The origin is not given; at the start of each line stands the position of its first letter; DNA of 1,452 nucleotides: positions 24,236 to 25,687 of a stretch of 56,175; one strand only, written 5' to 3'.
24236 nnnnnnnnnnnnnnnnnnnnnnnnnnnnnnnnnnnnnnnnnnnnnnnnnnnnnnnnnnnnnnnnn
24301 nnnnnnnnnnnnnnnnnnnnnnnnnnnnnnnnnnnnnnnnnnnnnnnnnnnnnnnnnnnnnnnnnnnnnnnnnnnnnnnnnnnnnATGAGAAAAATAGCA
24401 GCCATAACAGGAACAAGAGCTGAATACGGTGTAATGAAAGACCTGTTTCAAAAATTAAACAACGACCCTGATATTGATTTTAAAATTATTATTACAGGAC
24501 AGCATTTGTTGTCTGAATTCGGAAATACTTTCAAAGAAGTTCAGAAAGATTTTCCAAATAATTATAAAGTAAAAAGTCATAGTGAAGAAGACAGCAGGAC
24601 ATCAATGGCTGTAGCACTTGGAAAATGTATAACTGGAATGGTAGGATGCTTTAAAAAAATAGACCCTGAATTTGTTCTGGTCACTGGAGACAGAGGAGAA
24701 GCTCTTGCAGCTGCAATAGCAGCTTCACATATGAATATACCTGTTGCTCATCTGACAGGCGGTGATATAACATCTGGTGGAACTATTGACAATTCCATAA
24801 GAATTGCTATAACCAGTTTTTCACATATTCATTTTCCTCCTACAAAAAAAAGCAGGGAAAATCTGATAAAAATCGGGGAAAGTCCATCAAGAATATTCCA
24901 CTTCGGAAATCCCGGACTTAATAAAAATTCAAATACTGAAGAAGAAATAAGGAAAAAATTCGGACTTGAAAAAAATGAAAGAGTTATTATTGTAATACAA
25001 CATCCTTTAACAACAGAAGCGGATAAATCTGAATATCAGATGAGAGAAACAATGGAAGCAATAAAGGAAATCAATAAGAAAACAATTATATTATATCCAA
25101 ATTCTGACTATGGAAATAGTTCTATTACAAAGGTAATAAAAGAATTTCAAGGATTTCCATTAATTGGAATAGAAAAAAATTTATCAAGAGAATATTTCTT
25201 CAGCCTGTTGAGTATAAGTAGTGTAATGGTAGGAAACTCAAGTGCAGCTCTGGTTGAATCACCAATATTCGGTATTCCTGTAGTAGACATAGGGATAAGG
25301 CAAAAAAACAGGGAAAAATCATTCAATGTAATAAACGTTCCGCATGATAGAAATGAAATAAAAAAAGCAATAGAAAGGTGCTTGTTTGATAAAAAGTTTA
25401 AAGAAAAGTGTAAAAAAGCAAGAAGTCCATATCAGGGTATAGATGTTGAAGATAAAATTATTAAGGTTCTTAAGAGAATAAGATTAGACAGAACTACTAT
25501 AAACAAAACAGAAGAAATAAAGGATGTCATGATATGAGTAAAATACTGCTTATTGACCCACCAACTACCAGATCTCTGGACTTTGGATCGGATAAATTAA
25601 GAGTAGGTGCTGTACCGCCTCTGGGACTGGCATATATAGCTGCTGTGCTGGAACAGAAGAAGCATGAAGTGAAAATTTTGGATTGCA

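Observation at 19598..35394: Nonulosonic-acid gene cluster loaded with four radical SAM enzymes (three B12-binding paralogues plus one SPASM type): candidate undescribed sugar-tailoring pathway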

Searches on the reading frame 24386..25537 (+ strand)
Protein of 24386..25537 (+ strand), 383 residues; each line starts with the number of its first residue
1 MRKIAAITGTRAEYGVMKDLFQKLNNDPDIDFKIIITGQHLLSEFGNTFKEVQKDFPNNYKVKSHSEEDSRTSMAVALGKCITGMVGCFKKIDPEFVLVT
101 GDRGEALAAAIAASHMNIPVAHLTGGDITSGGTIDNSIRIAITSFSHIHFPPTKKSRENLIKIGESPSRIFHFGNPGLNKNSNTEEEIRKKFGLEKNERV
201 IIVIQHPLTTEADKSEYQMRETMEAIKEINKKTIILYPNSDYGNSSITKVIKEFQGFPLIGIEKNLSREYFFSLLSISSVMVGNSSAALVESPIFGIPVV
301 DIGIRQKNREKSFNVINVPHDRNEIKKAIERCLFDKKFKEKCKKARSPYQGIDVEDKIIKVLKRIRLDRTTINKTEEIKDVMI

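Call 3: search_protein_families(library=pfam, proteins=[window:24386-25537:+], max_evalue=0.01)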
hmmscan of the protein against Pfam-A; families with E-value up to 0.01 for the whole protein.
window:24386-25537:+ (383 aa): 1 family
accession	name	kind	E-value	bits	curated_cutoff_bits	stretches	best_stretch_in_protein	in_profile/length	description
PF02350.25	Epimerase_2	-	4.3e-75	253.2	30.6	1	23-363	2-347/347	UDP-N-acetylglucosamine 2-epimerase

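Call 6: search_protein_families(library=ncbifam, proteins=[window:24386-25537:+], max_evalue=0.001)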
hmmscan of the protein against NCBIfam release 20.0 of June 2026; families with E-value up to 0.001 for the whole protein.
window:24386-25537:+ (383 aa): 2 families
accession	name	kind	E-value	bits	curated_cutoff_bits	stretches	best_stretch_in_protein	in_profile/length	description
TIGR03568.1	NeuC_NnaA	equivalog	5e-116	387.6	235.9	1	2-362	1-365/365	UDP-N-acetylglucosamine 2-epimerase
TIGR00236.1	wecB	equivalog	1.9e-34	119.4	210.15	1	3-364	2-364/366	non-hydrolyzing UDP-N-acetylglucosamine 2-epimerase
